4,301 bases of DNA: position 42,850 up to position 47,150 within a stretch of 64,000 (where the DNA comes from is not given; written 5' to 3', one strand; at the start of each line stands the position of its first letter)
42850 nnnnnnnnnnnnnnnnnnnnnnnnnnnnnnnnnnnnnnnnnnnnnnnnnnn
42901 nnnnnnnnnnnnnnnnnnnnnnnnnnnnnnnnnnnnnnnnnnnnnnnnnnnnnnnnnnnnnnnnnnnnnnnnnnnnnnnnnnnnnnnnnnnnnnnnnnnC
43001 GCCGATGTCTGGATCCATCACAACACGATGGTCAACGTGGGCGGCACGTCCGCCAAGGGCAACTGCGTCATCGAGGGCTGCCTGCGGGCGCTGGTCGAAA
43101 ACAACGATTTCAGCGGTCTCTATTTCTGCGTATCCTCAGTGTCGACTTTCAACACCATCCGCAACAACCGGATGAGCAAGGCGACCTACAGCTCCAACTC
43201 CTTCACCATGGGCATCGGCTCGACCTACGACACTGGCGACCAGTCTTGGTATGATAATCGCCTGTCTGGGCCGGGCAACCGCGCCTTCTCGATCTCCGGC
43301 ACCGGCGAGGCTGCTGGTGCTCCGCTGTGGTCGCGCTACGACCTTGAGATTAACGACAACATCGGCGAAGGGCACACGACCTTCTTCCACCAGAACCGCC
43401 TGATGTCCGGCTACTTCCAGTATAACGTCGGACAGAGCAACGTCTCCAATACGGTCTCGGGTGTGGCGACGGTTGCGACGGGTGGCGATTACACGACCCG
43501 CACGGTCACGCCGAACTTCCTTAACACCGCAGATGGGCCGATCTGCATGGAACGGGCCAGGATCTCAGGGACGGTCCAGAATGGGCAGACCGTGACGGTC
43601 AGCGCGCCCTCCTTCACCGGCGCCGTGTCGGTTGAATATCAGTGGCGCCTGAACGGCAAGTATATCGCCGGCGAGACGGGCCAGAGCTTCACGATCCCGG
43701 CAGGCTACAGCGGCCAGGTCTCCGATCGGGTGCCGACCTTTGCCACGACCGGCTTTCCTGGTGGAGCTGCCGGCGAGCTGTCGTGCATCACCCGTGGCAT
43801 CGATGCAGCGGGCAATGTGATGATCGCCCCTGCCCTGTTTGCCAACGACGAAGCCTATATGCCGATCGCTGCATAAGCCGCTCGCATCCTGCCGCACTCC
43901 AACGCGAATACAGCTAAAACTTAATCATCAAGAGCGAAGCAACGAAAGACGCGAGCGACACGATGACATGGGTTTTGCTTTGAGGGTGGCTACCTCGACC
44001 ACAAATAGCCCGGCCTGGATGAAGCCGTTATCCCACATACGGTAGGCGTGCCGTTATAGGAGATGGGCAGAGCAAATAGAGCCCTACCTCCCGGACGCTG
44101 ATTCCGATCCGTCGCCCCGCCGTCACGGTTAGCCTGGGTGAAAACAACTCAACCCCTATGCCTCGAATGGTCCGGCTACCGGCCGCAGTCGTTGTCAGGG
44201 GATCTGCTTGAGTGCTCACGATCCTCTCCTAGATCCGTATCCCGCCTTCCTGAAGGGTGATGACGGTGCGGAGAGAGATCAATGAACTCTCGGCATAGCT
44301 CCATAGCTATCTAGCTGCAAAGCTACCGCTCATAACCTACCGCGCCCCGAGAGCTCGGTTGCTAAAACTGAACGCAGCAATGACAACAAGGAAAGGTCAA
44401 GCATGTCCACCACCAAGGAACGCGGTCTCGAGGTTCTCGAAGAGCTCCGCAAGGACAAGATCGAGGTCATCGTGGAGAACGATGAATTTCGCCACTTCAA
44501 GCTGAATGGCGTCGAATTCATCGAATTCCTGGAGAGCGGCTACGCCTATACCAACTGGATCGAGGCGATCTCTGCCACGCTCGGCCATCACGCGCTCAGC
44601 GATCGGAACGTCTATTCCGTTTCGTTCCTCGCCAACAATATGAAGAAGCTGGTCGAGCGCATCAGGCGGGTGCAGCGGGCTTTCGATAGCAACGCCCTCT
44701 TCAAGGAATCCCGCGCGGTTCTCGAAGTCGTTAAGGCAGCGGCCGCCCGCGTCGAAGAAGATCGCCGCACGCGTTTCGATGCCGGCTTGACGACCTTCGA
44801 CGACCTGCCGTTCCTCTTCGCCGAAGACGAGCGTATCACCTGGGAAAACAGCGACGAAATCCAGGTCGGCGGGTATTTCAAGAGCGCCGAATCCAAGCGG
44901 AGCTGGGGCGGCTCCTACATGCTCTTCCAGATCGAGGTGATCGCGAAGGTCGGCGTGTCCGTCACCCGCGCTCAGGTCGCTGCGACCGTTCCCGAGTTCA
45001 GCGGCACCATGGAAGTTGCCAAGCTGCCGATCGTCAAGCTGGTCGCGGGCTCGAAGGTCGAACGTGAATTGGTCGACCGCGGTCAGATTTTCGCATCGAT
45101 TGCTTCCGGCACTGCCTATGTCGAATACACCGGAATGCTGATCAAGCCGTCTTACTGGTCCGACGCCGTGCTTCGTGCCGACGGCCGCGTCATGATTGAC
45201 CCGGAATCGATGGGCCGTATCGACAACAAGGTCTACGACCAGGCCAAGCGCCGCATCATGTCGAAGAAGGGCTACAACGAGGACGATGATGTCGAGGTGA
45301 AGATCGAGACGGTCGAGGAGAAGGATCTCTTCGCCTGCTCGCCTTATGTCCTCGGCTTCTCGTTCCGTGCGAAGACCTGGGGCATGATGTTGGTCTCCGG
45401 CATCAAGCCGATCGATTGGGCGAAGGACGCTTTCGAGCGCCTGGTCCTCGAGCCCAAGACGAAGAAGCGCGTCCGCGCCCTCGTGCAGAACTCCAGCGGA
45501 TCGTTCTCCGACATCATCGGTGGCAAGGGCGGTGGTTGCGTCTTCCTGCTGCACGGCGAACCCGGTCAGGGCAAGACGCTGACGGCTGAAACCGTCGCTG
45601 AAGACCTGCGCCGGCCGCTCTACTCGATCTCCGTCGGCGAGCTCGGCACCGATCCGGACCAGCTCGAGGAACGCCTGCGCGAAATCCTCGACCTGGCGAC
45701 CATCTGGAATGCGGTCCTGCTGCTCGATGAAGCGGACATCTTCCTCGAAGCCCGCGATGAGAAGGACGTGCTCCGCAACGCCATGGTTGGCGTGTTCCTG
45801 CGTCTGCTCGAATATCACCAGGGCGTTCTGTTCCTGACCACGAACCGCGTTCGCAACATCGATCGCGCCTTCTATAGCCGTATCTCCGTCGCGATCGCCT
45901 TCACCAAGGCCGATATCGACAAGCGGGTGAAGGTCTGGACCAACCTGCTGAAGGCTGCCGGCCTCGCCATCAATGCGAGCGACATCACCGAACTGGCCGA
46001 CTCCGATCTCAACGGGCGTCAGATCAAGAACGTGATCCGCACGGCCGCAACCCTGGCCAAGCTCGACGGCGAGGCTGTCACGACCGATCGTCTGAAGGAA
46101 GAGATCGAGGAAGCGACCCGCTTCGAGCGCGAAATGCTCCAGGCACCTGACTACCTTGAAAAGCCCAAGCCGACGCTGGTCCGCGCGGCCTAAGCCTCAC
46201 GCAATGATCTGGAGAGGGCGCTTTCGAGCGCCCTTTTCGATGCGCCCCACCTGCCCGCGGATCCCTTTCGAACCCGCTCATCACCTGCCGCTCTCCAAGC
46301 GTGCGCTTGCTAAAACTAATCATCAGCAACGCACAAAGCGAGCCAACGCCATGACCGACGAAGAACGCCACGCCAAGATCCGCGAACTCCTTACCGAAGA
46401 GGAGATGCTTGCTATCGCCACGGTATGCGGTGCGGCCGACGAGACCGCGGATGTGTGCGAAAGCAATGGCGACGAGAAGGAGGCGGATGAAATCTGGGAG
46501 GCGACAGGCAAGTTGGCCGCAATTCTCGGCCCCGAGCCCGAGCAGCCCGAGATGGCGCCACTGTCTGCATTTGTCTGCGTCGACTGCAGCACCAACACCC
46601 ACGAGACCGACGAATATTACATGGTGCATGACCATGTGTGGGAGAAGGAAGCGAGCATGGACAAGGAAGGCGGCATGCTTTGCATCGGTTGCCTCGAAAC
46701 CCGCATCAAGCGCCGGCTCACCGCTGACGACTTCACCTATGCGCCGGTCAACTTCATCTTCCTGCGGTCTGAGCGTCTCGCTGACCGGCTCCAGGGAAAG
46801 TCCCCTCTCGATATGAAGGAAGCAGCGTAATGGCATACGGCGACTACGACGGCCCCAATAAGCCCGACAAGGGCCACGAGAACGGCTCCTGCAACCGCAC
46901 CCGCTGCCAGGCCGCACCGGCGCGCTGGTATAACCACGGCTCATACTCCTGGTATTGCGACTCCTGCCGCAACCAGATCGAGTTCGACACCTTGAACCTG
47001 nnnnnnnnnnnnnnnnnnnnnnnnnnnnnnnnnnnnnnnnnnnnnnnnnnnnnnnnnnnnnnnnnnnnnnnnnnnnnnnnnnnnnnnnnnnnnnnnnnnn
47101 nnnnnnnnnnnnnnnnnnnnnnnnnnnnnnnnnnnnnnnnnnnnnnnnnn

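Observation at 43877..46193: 520-nt ORF-free leader with a duplicated upstream element, followed by an AAA+ ATPase inserted between two tail-fibre genes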

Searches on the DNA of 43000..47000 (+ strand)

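Call 7: search_dna_similar(query=window:43000-47000:+, collection=phages, mode=distant, max_rows=25)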
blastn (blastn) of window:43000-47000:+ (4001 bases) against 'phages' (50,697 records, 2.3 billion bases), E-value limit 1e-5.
Records with a match: 23; places in all: 26; records where one place covers at least 80% of the query: 3.
Best place of each record, by identity: 80-90% 2; 60-80% 21.
By first word of the organism name: Rhizobium 21; Sinorhizobium 1; Sphingomonas 1.
By host as written in the record: - 2; Rhizobium leguminosarum biovar viciae 3841 2; Rhizobium etli CFN42 2; Rhizobium sp. N941 2; Rhizobium phaseoli INC1-2 2; Rhizobium leguminosarum VF39SM 1; R. phaseoli sv. phaseoli INC 2-5 1; Rhizobium etli Y2_11 1; and 10 more.
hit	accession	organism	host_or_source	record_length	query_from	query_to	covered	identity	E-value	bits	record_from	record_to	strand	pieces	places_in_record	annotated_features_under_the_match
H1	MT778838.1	Rhizobium phage V1VFA-S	-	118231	1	4001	100%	81.8%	0e+0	3847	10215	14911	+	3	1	AAA family ATPase | hypothetical protein (x5)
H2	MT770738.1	Rhizobium phage B1VFA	Rhizobium leguminosarum VF39SM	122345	1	3801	93%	81.7%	0e+0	3557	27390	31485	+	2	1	AAA family ATPase | hypothetical protein (x3)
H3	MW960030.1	Rhizobium phage RHph_X66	R. phaseoli sv. phaseoli INC 2-5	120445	1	3358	83%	80.0%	0e+0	2946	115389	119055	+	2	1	ATPase domain-containing protein | hypothetical protein (x3)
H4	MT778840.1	Rhizobium phage P11VFA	-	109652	4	876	22%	78.3%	0e+0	711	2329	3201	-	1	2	hypothetical protein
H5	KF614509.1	Rhizobium phage vB_RleS_L338C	Rhizobium leguminosarum biovar viciae ...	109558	4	876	22%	78.3%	0e+0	708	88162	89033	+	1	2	polysaccharidase protein | PKD domain-containing protein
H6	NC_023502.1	Rhizobium phage vB_RleS_L338C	Rhizobium leguminosarum biovar viciae ...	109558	4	876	22%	78.3%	0e+0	708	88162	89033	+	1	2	polysaccharidase protein | PKD domain-containing protein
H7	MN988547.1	Rhizobium phage RHph_Y2_11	Rhizobium etli Y2_11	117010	982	1288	8%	70.1%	1e-25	125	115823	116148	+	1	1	none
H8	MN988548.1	Rhizobium phage RHph_Y2_17_1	Rhizobium etli Y2_17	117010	982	1288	8%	70.1%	1e-25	125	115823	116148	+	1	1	none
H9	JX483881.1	Rhizobium phage RHEph10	Rhizobium etli CFN42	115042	982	1288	8%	69.1%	2e-23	118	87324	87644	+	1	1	hypothetical protein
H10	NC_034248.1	Rhizobium phage RHEph10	Rhizobium etli CFN42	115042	982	1288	8%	69.1%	2e-23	118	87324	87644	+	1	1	hypothetical protein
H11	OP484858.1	Sinorhizobium phage NV1.1.1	Sinorhizobium meliloti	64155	3823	4001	4%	77.7%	5e-31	143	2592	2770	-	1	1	hypothetical protein (x2)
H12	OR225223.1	Sphingomonas phage Carli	Sphingomonas sp. LR55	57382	3819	3981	4%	71.0%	1e-13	86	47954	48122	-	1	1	hypothetical protein (x2)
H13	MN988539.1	Rhizobium phage RHph_I20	Rhizobium sp. N324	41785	3826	3959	3%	76.9%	1e-18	103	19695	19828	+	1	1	hypothetical protein (x2)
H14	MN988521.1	Rhizobium phage RHph_TM30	Rhizobium sp. N941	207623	3829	3958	3%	74.6%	1e-13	87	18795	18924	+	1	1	hypothetical protein (x2)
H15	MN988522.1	Rhizobium phage RHph_TM40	Rhizobium leg. CIAT894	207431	3829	3958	3%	74.6%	1e-13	87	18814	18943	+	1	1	hypothetical protein (x2)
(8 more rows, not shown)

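Call 9: get_annotated_region(hit=H1, flank=6000)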
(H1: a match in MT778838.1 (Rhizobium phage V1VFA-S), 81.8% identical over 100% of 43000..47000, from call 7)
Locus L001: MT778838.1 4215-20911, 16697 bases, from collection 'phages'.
description: Rhizobium phage V1VFA-S, complete genome.
organism: Rhizobium phage V1VFA-S (NCBI taxid 2763532)
taxonomy: Viruses; Duplodnaviria; Heunggongvirae; Uroviricota; Caudoviricetes
host: -; source: -; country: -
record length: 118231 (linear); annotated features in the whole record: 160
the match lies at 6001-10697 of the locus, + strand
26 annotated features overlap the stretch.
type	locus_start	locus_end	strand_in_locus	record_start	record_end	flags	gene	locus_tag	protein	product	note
CDS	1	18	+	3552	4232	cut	-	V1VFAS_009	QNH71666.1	hypothetical protein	-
CDS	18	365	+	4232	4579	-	-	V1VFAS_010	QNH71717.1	hypothetical protein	-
CDS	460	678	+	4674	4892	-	-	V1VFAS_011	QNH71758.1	hypothetical protein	-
CDS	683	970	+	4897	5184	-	-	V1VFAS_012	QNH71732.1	hypothetical protein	-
CDS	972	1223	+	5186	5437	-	-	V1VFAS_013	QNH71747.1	hypothetical protein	-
CDS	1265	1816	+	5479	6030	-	-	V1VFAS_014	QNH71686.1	bifunctional (p)ppGpp synthetase/guanosine-3',5'-bis(diphosphate) 3'-pyrophosphohydrolase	-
CDS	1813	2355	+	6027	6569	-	-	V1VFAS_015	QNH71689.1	hypothetical protein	-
CDS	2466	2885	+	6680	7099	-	-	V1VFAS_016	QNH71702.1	hypothetical protein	-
CDS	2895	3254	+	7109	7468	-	-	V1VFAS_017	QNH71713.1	hypothetical protein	-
CDS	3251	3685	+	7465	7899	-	-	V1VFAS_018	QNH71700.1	hypothetical protein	-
CDS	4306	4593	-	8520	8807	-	-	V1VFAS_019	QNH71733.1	hypothetical protein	-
CDS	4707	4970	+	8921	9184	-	-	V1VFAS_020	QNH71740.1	hypothetical protein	-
CDS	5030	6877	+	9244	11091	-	-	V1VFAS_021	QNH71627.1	hypothetical protein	-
CDS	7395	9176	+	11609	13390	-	-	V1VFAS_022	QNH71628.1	AAA family ATPase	-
CDS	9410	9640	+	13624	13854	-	-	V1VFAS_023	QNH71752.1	hypothetical protein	-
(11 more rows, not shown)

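Call 10: get_annotated_region(hit=H7, flank=4000)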
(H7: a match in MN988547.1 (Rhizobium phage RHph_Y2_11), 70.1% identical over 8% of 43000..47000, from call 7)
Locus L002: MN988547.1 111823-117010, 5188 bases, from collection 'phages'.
description: Rhizobium phage RHph_Y2_11, complete genome.
organism: Rhizobium phage RHph_Y2_11 (NCBI taxid 2509589)
taxonomy: Viruses; Duplodnaviria; Heunggongvirae; Uroviricota; Caudoviricetes
host: Rhizobium etli Y2_11; source: agricultural lands; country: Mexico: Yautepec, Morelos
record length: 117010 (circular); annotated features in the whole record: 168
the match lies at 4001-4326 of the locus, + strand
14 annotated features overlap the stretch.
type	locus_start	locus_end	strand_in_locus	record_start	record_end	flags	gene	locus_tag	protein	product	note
CDS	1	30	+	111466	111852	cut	-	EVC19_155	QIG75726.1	hypothetical protein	-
CDS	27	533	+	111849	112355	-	-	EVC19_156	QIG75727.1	hypothetical protein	-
CDS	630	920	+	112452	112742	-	-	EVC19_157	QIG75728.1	hypothetical protein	-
CDS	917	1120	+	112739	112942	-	-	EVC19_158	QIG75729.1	hypothetical protein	-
CDS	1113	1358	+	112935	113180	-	-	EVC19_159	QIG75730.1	hypothetical protein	-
CDS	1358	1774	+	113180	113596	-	-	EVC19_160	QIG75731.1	hypothetical protein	-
CDS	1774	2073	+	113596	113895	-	-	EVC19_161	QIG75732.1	hypothetical protein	-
CDS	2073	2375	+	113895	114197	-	-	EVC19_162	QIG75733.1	hypothetical protein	-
CDS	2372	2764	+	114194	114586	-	-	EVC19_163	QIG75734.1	hypothetical protein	-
CDS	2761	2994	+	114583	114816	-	-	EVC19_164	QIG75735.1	hypothetical protein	-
CDS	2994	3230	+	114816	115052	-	-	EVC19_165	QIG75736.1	hypothetical protein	-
CDS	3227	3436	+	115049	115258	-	-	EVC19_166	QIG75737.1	hypothetical protein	-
CDS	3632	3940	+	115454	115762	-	-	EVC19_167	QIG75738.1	hypothetical protein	-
CDS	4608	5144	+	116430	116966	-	-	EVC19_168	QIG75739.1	hypothetical protein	-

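Call 11: get_annotated_region(hit=H9, flank=4000)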
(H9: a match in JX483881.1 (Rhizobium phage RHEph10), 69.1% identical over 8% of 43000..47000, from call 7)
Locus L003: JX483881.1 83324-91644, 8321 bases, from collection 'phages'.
description: Rhizobium phage RHEph10, complete genome.
organism: Rhizobium phage RHEph10 (NCBI taxid 1220717)
taxonomy: Viruses; Duplodnaviria; Heunggongvirae; Uroviricota; Caudoviricetes
host: Rhizobium etli CFN42; source: -; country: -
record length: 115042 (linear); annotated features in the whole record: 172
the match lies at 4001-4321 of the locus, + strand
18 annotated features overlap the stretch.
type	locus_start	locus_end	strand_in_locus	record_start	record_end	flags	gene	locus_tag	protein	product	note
CDS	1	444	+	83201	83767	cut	-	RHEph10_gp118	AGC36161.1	hypothetical protein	-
CDS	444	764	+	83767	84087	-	-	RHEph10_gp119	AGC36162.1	hypothetical protein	-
CDS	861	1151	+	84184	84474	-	-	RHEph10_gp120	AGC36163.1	hypothetical protein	-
CDS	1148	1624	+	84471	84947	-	-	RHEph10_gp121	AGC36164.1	hypothetical protein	-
CDS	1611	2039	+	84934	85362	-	-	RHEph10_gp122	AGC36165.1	hypothetical protein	-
CDS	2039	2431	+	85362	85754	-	-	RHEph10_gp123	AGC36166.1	hypothetical protein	-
CDS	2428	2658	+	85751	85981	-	-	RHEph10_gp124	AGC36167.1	hypothetical protein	-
CDS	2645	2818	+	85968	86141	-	-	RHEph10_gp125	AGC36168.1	hypothetical protein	-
CDS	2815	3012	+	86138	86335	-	-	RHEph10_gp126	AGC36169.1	hypothetical protein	-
CDS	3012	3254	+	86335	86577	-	-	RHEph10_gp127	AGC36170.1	hypothetical protein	-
CDS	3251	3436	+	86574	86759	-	-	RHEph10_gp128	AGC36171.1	hypothetical protein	-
CDS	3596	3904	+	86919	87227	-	-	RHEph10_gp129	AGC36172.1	hypothetical protein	-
CDS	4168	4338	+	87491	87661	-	-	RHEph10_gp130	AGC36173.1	hypothetical protein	-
CDS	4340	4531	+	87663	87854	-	-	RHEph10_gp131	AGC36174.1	hypothetical protein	-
CDS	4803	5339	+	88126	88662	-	-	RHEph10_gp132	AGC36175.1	hypothetical protein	-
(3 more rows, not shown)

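Call 12: get_annotated_region(hit=H2, flank=3000)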
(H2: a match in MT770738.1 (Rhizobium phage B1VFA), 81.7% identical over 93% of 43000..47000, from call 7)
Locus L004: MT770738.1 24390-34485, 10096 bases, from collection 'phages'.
description: Rhizobium phage B1VFA, complete genome.
organism: Rhizobium phage B1VFA (NCBI taxid 2759201)
taxonomy: Viruses; Duplodnaviria; Heunggongvirae; Uroviricota; Caudoviricetes
host: Rhizobium leguminosarum VF39SM; source: -; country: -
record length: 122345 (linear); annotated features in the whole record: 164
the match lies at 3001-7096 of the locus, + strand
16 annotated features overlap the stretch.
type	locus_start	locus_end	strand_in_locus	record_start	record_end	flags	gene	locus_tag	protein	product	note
CDS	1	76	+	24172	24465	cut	-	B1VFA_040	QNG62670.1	hypothetical protein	-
CDS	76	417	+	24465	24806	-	-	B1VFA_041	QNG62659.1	hypothetical protein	-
CDS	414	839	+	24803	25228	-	-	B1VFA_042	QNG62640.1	hypothetical protein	-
CDS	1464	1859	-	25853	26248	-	-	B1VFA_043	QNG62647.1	hypothetical protein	-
CDS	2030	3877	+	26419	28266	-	-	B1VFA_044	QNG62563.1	hypothetical protein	-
CDS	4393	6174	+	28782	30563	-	-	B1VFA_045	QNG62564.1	AAA family ATPase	-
CDS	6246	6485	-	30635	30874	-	-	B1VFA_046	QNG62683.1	hypothetical protein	-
CDS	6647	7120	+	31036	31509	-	-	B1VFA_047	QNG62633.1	hypothetical protein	-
CDS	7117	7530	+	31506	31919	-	-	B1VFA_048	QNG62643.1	hypothetical protein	-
CDS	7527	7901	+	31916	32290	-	-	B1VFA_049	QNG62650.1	hypothetical protein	-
CDS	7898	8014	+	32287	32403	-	-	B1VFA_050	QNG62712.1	hypothetical protein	-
CDS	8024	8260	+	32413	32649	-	-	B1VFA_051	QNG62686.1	hypothetical protein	-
CDS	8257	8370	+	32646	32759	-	-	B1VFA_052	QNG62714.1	hypothetical protein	-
CDS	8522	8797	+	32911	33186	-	-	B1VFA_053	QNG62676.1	hypothetical protein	-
CDS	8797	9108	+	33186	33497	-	-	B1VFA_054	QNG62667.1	hypothetical protein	-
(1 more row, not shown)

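Call 13: get_annotated_region(hit=H3, flank=3000)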
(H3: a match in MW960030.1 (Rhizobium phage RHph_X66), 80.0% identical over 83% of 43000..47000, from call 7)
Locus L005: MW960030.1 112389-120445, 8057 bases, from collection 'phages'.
description: Rhizobium phage RHph_X66, complete genome.
organism: Rhizobium phage RHph_X66 (NCBI taxid 2836081)
taxonomy: Viruses; Duplodnaviria; Heunggongvirae; Uroviricota; Caudoviricetes
host: R. phaseoli sv. phaseoli INC 2-5; source: Agricultural lands; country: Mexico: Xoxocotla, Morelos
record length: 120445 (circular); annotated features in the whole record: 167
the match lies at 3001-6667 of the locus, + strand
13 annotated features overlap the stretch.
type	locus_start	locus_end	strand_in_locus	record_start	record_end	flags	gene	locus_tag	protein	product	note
CDS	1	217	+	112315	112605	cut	-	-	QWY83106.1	hypothetical protein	-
CDS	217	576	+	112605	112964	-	-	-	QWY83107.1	hypothetical protein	-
CDS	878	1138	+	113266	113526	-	-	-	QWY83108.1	hypothetical protein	-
CDS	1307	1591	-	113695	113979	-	-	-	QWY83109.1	hypothetical protein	-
CDS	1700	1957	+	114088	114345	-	-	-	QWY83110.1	hypothetical protein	-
CDS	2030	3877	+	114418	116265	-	-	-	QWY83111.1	hypothetical protein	-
CDS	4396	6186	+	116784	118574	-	-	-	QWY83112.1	ATPase domain-containing protein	-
CDS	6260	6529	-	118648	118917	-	-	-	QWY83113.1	hypothetical protein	-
CDS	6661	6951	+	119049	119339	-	-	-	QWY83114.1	hypothetical protein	-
CDS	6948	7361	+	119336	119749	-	-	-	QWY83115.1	hypothetical protein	-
CDS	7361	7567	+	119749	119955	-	-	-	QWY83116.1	hypothetical protein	-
CDS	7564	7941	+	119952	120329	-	-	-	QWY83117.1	hypothetical protein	-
CDS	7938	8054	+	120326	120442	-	-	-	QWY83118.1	hypothetical protein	-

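Call 14: search_rna_families(source=window, start=43800, end=44500, threshold=evalue, max_evalue=10, show_alignments=2)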
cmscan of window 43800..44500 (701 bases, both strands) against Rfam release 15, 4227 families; matches with E-value up to 10: 2.
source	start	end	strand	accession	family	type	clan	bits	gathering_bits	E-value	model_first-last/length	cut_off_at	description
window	44226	44274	+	RF01132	sR48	Gene; snRNA; snoRNA; CD-box;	-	21.3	40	0.33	1-59/59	no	Small nucleolar RNA sR48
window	44128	44152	-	RF02219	ZNRD1-AS1_2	Gene; lncRNA;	-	14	60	0.95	52-76/76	no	ZNRD1 antisense RNA 1 conserved region 2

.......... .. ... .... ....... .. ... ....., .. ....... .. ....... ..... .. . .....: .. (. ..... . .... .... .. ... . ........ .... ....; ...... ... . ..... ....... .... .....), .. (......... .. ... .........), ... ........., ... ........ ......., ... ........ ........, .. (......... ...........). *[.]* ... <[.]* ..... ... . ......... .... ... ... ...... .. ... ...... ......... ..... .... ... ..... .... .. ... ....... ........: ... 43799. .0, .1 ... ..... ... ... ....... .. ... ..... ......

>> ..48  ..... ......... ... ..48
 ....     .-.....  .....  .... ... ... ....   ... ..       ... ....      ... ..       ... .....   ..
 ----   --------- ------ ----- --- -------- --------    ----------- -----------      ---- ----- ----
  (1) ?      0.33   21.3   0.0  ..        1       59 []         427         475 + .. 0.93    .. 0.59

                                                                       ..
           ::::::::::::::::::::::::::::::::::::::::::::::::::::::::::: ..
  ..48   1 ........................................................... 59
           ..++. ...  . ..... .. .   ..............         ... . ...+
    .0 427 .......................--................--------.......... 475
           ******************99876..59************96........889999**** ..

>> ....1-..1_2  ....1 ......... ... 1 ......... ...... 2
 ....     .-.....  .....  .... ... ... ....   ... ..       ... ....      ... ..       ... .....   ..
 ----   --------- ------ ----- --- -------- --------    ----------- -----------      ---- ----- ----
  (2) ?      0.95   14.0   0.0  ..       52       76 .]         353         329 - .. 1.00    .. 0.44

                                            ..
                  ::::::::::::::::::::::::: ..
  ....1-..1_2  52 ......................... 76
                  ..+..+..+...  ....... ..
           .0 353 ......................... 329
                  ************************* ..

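Call 17: search_dna_similar(query=window:43915-44300:+, collection=phages, mode=distant, max_evalue=1, max_rows=40)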
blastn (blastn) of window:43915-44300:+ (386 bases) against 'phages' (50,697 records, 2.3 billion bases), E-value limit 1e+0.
Records with a match: 10; places in all: 10; records where one place covers at least 80% of the query: 3.
Best place of each record, by identity: 90-95% 3; 80-90% 3; 60-80% 4.
By first word of the organism name: Rhizobium 10.
By host as written in the record: Rhizobium etli CFN42 2; R. phaseoli sv. phaseoli INC 2-5 1; - 1; Rhizobium leguminosarum VF39SM 1; Rhizobium etli Y2_11 1; Rhizobium etli Y2_17 1; Rhizobium phaseoli N1_10 1; Rhizobium phaseoli N1_15 1; and 1 more.
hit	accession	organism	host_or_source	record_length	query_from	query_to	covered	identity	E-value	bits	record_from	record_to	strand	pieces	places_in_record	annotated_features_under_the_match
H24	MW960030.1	Rhizobium phage RHph_X66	R. phaseoli sv. phaseoli INC 2-5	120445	1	386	100%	84.1%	2e-111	407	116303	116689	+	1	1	none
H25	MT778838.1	Rhizobium phage V1VFA-S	-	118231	1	386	100%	80.8%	4e-89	333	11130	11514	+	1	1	none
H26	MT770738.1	Rhizobium phage B1VFA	Rhizobium leguminosarum VF39SM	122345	1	386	100%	80.0%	3e-84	316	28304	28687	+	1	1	none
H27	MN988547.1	Rhizobium phage RHph_Y2_11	Rhizobium etli Y2_11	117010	67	373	80%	70.1%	1e-26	125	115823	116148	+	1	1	none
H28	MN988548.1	Rhizobium phage RHph_Y2_17_1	Rhizobium etli Y2_17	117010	67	373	80%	70.1%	1e-26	125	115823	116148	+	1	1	none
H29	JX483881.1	Rhizobium phage RHEph10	Rhizobium etli CFN42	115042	67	373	80%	69.1%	2e-24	118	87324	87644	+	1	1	hypothetical protein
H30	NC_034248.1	Rhizobium phage RHEph10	Rhizobium etli CFN42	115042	67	373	80%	69.1%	2e-24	118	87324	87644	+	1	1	hypothetical protein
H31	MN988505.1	Rhizobium phage RHph_N1_10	Rhizobium phaseoli N1_10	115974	67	95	8%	93.1%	3e-2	45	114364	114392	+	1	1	none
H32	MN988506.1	Rhizobium phage RHph_N1_15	Rhizobium phaseoli N1_15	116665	67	95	8%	93.1%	3e-2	45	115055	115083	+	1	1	none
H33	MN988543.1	Rhizobium phage RHph_N2_6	Rhizobium phaseoli N2_6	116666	67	95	8%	93.1%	3e-2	45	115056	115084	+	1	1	none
